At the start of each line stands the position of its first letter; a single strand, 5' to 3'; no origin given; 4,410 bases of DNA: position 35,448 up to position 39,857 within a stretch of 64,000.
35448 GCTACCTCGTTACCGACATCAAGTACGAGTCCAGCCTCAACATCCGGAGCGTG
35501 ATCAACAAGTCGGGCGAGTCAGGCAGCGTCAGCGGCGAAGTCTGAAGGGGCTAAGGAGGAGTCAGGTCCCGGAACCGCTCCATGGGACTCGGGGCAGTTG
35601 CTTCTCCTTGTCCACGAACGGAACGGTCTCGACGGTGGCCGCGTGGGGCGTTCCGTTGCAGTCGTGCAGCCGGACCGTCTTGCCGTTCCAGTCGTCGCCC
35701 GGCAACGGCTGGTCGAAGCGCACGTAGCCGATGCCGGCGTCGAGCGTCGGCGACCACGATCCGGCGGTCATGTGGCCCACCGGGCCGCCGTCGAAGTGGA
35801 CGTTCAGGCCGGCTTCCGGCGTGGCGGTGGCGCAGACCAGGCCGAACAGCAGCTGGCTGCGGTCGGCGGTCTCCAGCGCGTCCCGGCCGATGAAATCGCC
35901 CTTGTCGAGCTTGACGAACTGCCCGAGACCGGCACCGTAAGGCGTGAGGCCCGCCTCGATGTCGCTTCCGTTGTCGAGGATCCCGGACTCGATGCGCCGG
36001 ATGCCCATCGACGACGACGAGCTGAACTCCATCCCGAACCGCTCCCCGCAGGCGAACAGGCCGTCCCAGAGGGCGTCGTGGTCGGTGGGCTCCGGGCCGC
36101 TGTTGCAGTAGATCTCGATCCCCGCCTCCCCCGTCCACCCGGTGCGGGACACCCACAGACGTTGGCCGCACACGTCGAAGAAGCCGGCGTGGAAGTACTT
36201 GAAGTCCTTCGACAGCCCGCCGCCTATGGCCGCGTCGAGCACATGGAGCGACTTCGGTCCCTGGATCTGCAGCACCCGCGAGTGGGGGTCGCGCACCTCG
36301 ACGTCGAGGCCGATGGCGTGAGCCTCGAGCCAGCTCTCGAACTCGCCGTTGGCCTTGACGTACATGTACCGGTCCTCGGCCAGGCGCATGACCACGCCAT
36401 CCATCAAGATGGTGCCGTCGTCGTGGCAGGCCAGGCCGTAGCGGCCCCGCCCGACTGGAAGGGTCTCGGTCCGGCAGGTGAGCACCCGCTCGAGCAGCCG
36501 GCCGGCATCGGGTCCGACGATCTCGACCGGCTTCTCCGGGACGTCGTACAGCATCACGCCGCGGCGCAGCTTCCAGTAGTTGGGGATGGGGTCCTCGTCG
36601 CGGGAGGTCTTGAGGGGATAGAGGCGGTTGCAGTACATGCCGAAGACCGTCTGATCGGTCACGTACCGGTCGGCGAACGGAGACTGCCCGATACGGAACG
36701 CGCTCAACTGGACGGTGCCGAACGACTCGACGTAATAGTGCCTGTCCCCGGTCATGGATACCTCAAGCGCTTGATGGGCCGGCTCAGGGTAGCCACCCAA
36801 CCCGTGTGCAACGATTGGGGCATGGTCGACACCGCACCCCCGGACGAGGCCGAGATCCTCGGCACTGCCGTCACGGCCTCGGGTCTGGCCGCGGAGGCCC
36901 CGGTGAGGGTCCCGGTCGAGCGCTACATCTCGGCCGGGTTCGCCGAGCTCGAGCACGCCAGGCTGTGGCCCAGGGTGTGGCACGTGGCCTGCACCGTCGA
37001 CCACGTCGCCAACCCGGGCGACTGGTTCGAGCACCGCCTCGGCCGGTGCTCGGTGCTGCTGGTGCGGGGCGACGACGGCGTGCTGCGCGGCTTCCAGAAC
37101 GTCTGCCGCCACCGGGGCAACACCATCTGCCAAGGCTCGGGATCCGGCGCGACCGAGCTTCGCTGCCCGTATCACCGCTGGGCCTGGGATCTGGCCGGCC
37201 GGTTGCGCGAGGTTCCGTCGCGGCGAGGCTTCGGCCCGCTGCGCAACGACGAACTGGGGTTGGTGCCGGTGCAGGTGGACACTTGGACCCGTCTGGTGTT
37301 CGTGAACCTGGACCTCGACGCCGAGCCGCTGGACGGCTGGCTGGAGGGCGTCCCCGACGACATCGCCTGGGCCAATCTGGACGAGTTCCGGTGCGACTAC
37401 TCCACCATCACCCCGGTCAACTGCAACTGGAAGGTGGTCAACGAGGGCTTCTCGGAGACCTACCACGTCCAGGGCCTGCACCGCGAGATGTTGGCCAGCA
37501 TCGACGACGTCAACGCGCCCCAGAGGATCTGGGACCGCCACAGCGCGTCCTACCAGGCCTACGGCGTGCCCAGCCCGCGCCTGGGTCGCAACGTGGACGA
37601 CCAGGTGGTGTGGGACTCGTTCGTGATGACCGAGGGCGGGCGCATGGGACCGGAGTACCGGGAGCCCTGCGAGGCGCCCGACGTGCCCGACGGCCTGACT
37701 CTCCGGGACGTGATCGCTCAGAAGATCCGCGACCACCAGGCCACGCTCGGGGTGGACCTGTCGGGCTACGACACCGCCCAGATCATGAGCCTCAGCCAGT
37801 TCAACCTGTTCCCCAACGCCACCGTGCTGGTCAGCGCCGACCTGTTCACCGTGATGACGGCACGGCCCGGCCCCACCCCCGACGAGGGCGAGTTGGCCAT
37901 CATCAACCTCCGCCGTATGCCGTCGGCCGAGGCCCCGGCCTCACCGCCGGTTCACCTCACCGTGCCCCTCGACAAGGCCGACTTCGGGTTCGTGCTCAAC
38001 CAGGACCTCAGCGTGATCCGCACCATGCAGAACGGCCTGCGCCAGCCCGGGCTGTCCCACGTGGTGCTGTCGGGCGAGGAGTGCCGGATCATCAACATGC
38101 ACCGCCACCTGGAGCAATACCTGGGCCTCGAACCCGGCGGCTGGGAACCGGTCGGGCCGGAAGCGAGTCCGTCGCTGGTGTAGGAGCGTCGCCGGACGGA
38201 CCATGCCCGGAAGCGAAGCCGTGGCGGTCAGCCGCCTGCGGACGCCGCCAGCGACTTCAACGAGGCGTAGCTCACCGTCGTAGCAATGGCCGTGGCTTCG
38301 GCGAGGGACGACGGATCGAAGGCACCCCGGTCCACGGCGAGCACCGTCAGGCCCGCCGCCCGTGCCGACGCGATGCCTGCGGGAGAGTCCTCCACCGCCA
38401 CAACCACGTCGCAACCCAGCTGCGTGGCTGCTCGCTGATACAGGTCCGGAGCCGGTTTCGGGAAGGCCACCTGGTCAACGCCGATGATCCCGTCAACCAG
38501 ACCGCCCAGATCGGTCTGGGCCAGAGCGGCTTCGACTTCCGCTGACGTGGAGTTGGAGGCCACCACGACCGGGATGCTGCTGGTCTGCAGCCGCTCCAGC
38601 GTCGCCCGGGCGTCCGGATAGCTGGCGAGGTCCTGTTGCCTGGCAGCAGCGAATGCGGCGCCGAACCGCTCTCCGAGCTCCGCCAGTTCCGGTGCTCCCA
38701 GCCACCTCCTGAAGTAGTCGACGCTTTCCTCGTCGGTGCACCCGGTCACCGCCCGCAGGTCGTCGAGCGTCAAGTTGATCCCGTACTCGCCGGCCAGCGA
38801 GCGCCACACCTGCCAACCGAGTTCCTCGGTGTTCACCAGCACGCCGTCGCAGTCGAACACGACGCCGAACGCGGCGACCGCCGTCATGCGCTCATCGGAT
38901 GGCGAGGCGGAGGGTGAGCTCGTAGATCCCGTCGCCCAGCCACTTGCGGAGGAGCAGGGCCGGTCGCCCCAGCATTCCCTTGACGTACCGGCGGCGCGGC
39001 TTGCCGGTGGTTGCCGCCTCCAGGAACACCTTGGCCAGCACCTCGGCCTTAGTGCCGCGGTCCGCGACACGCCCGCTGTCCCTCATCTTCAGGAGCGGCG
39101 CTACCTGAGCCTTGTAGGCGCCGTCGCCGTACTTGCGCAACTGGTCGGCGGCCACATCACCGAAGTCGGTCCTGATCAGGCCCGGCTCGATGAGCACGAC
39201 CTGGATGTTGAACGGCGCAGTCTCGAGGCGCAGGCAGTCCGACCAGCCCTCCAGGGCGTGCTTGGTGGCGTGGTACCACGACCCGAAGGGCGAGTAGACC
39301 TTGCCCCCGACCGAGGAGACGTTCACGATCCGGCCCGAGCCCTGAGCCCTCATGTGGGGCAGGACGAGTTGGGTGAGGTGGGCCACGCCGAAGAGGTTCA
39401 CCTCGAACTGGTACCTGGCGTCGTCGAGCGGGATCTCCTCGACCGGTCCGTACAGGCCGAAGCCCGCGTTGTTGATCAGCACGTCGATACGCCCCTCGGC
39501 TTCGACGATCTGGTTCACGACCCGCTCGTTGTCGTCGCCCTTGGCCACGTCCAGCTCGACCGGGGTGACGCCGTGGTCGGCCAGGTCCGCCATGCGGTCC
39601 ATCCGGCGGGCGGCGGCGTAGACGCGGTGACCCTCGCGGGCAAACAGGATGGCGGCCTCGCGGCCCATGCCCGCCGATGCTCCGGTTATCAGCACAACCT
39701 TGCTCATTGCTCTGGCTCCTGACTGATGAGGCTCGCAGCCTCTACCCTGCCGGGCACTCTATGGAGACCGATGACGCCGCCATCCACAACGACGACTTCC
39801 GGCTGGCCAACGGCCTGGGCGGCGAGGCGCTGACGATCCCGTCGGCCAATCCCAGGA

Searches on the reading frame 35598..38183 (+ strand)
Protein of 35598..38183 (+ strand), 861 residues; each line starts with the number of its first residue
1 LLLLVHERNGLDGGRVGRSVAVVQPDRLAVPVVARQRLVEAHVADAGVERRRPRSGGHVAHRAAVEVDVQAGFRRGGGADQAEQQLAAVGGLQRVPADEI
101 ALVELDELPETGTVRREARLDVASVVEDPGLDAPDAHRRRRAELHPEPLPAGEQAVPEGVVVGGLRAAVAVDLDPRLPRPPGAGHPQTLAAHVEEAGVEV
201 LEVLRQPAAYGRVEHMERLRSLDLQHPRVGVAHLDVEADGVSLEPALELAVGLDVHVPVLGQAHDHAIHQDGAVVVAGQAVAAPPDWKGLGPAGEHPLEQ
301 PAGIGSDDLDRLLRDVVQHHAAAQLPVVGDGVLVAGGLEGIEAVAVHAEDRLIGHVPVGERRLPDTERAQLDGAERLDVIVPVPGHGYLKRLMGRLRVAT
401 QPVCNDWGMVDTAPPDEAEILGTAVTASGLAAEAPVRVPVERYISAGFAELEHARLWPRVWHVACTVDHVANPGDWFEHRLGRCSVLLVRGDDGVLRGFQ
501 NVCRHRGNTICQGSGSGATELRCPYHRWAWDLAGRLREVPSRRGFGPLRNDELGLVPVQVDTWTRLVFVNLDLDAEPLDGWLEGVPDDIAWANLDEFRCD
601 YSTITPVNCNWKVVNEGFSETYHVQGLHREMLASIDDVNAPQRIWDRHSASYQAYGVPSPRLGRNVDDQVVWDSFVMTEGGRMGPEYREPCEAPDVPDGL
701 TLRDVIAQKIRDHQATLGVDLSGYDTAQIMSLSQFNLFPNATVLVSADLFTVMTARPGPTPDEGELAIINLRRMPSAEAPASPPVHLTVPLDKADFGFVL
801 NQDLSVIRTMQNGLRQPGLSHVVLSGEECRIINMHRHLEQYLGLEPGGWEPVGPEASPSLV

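Call 45: search_protein_families(library=pfam, proteins=[window:35598-38183:+])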
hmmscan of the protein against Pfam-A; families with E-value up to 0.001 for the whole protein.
window:35598-38183:+ (861 aa): 2 families
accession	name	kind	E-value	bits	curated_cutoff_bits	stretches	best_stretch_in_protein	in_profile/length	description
PF00848.25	Ring_hydroxyl_A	-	2e-19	70.8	24.9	1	596-842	3-206/208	Ring hydroxylating alpha subunit (catalytic domain)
PF00355.32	Rieske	-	1.3e-14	54.3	20.3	1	461-543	2-82/88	Rieske [2Fe-2S] domain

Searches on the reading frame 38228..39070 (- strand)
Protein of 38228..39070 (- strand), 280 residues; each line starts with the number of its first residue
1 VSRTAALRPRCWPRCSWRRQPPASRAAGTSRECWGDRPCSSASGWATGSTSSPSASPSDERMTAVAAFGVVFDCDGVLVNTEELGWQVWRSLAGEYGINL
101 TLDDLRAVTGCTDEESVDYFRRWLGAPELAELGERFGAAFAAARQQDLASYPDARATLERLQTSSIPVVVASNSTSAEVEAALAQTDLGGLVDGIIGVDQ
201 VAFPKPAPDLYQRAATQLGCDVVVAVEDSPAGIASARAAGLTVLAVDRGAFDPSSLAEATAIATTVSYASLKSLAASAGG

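Call 45: search_protein_families(library=pfam, proteins=[window:38228-39070:-])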
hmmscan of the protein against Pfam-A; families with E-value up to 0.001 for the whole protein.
window:38228-39070:- (280 aa): 5 families
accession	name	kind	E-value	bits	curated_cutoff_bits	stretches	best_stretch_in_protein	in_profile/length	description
PF13419.12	HAD_2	-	1.1e-27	97.7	23.8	1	70-246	1-178/178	Haloacid dehalogenase-like hydrolase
PF00702.32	Hydrolase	-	6.3e-23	82.6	26.4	1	70-240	4-191/191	haloacid dehalogenase-like hydrolase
PF13242.12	Hydrolase_like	-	6.8e-06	26.3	22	1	204-262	3-64/75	HAD-hyrolase-like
PF13344.12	Hydrolase_6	-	4.5e-05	23.9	27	0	151-185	16-50/101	Haloacid dehalogenase-like hydrolase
PF12710.13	HAD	-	5.1e-05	24.2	27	1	70-194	1-141/189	haloacid dehalogenase-like hydrolase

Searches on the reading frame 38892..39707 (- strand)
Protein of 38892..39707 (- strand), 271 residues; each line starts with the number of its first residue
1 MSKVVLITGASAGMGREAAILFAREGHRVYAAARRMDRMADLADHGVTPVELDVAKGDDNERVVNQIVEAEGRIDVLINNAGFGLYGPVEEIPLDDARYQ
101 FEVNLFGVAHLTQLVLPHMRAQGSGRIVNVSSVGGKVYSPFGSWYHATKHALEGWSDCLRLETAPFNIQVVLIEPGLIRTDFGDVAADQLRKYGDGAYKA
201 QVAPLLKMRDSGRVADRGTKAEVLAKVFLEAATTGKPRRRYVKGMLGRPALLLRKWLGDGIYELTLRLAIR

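Call 45: search_protein_families(library=pfam, proteins=[window:38892-39707:-])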
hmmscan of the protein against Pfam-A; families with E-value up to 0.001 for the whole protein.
window:38892-39707:- (271 aa): 6 families
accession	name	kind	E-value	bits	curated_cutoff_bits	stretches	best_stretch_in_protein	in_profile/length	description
PF00106.31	adh_short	-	2.1e-50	171.4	26.6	1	3-183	1-187/195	short chain dehydrogenase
PF13561.12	adh_short_C2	-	1.5e-36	126.7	27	1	9-189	1-187/236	Enoyl-(Acyl carrier protein) reductase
PF08659.16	KR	-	3e-08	34.2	22.6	1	5-157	3-161/180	KR domain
PF13460.12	NAD_binding_10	-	1.1e-06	29.1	27.2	1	9-149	1-118/184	NAD(P)H-binding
PF01370.27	Epimerase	-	1.7e-05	24.8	20.9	1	5-138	1-119/240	NAD dependent epimerase/dehydratase family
PF08643.16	DUF1776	-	0.00011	22.2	25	1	77-179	97-200/294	Fungal family of unknown function (DUF1776)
